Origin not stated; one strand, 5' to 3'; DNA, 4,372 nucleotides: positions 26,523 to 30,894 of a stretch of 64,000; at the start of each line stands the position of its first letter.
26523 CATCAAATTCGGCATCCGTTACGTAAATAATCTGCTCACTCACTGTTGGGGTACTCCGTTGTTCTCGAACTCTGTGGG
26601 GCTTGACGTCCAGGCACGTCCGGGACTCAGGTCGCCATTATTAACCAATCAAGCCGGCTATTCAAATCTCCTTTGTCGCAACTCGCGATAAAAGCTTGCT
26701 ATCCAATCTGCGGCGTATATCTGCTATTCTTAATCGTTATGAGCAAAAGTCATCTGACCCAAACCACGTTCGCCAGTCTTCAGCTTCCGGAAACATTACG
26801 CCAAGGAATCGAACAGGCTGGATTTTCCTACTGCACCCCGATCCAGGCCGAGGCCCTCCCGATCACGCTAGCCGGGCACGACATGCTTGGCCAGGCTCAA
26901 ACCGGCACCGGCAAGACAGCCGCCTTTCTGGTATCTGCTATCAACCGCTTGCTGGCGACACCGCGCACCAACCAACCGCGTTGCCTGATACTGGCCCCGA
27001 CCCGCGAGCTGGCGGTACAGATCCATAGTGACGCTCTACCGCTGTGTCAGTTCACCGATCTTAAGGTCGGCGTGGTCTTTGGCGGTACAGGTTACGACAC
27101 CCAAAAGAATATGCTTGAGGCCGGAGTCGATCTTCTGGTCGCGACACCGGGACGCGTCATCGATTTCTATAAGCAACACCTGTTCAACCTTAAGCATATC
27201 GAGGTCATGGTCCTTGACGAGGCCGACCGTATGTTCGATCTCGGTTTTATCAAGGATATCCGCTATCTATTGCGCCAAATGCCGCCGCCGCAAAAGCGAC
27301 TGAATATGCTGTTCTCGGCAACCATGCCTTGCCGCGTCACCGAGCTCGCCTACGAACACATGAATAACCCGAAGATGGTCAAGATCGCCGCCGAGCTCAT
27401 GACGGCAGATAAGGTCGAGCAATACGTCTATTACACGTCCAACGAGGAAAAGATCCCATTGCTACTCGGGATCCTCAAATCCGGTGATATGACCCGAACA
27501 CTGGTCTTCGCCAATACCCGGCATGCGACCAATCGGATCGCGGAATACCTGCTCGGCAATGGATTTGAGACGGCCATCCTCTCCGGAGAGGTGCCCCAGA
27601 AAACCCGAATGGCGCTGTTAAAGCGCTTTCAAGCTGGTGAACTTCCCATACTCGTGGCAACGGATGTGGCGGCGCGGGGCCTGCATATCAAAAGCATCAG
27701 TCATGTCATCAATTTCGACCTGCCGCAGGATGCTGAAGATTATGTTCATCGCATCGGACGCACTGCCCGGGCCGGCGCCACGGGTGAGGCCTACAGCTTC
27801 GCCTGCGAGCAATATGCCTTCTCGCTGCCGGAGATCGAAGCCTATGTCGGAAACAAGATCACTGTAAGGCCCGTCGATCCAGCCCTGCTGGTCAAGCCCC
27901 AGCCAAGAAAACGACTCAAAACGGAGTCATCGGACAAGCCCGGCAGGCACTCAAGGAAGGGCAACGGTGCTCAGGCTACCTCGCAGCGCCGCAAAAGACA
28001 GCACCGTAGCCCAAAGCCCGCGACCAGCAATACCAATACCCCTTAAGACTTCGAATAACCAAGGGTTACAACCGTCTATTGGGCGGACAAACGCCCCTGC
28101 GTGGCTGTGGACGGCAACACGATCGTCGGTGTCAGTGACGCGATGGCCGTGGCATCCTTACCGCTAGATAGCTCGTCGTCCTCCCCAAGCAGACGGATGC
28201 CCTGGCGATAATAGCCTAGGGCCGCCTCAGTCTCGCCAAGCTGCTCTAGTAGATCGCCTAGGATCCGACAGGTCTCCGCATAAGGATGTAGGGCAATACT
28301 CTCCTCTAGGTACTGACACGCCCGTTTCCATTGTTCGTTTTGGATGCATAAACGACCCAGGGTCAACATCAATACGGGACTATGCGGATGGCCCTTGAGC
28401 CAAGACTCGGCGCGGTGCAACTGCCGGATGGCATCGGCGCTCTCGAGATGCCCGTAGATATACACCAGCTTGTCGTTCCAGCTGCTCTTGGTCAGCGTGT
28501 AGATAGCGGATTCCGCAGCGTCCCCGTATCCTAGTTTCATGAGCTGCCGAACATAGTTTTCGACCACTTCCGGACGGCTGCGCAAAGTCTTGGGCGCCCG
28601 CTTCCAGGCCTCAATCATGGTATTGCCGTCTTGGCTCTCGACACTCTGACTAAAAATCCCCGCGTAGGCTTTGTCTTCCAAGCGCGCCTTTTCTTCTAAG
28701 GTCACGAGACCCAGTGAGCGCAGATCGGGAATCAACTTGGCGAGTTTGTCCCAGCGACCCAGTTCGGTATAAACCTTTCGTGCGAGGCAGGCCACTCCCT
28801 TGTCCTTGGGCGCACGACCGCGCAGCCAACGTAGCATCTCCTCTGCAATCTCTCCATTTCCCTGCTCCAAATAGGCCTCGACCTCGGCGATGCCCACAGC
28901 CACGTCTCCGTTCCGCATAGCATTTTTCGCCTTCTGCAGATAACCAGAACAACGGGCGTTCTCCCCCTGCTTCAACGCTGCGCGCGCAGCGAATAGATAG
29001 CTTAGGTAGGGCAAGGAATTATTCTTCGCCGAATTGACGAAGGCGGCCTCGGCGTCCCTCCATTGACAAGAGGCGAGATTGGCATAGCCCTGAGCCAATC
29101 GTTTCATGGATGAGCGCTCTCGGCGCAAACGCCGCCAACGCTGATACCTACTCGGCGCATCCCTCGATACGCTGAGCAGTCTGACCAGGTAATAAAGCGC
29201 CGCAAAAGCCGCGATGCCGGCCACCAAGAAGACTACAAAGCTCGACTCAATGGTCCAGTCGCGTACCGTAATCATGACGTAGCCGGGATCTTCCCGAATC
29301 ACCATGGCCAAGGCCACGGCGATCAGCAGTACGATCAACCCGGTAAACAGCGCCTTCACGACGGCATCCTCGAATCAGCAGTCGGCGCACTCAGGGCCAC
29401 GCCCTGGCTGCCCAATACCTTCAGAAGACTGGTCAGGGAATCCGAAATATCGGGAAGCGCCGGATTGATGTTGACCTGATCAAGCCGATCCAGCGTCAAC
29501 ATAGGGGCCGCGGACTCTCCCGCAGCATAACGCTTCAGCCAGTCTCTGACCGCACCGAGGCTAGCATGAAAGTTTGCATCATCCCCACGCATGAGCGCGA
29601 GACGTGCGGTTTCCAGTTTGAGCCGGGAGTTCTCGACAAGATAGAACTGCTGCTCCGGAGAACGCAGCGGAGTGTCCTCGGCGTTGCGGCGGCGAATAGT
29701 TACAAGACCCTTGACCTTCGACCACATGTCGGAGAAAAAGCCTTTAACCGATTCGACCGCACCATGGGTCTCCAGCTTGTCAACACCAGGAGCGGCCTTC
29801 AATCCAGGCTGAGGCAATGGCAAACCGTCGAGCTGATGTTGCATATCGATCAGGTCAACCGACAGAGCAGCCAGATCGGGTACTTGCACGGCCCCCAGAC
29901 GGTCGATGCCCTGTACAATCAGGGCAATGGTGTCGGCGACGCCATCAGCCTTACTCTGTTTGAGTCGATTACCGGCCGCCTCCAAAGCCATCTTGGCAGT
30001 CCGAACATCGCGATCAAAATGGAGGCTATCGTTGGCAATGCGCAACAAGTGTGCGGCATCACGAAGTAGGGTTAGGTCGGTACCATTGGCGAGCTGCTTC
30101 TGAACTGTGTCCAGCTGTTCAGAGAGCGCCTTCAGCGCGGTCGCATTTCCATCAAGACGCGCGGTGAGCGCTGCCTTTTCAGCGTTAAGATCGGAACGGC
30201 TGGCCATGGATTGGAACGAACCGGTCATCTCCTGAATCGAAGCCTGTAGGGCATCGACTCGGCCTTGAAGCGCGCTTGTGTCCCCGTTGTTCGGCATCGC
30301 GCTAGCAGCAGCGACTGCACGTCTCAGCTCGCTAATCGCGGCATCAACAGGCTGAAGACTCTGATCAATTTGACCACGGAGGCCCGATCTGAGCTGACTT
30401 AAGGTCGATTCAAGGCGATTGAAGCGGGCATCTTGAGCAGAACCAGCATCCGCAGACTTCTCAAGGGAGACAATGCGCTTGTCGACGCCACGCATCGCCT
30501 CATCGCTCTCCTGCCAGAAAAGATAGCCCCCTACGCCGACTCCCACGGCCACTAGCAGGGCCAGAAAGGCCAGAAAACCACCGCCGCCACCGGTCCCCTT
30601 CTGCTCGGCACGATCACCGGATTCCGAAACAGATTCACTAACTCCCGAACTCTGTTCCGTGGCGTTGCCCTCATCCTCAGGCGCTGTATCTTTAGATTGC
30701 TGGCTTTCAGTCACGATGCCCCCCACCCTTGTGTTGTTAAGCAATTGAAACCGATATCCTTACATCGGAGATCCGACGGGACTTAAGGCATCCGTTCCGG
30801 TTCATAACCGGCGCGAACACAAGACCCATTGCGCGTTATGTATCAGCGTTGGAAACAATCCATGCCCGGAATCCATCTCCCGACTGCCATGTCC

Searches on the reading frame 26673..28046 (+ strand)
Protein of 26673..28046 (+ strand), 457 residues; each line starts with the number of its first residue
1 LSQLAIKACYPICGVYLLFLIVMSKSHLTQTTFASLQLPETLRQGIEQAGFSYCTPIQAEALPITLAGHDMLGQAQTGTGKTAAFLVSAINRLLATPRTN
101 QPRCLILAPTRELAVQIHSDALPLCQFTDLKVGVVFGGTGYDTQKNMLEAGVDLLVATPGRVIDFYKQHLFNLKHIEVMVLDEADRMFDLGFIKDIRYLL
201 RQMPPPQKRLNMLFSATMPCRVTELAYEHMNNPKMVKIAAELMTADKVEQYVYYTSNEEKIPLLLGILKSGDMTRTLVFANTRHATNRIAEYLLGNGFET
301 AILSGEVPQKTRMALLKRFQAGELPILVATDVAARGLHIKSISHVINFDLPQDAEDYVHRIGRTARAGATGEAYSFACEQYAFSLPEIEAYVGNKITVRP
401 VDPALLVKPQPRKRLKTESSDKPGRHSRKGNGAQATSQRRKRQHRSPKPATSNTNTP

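Call 15: search_protein_families(library=pfam, proteins=[window:26673-28046:+], max_evalue=0.00001)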
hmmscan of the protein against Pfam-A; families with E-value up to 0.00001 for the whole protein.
window:26673-28046:+ (457 aa): 3 families
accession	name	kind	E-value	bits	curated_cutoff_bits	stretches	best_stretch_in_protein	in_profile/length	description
PF00270.35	DEAD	-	1.6e-46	158.6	26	1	55-222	1-163/167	DEAD/DEAH box helicase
PF00271.37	Helicase_C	-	7.7e-30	103.8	23.5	1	260-368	2-110/110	Helicase conserved C-terminal domain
PF04851.21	ResIII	-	4.3e-06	27.2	22.5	1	72-217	27-161/164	Type III restriction enzyme, res subunit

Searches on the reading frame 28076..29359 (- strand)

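Call 16: search_protein_families(library=pfam, proteins=[window:28076-29359:-], max_evalue=0.00001)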
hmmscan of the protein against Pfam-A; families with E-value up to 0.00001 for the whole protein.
window:28076-29359:- (427 aa): 6 families
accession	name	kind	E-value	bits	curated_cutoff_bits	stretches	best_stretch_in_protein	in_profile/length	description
PF07219.19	HemY_N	-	2.6e-25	89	31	1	26-132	1-107/107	HemY protein N-terminus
PF13428.12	TPR_14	-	1.7e-08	34.7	23.5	0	365-397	5-37/44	Tetratricopeptide repeat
PF14559.12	TPR_19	-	1.3e-07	32.3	25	0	309-353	9-50/68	Tetratricopeptide repeat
PF13176.12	TPR_7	-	2.6e-07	30.7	27.9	0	363-391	1-31/36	Tetratricopeptide repeat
PF13432.12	TPR_16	-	1.7e-06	28.8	32.7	0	333-388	2-58/65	Tetratricopeptide repeat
PF07719.23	TPR_2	-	3.1e-06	27.3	27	0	361-390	1-30/34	Tetratricopeptide repeat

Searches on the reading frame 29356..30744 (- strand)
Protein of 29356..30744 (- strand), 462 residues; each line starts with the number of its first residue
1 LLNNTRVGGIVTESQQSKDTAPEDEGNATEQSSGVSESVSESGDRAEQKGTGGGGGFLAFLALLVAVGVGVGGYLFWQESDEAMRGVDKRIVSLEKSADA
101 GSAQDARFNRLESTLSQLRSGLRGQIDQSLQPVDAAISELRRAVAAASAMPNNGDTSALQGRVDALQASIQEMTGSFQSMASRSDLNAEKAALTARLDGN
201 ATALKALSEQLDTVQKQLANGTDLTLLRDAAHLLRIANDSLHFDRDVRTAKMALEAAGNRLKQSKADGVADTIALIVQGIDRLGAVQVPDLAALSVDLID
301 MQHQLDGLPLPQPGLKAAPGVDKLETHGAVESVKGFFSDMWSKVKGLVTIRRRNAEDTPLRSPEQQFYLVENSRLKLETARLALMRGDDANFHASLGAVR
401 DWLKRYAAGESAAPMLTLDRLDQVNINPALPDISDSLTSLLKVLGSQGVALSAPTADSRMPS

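Call 16: search_protein_families(library=pfam, proteins=[window:29356-30744:-], max_evalue=0.00001)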
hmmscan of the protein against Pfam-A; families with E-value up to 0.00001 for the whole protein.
window:29356-30744:- (462 aa): 1 family
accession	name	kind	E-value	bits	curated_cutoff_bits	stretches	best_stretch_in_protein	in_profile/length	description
PF04375.19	HemX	-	2e-35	122.9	25.9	1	226-444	6-229/236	HemX, putative uroporphyrinogen-III C-methyltransferase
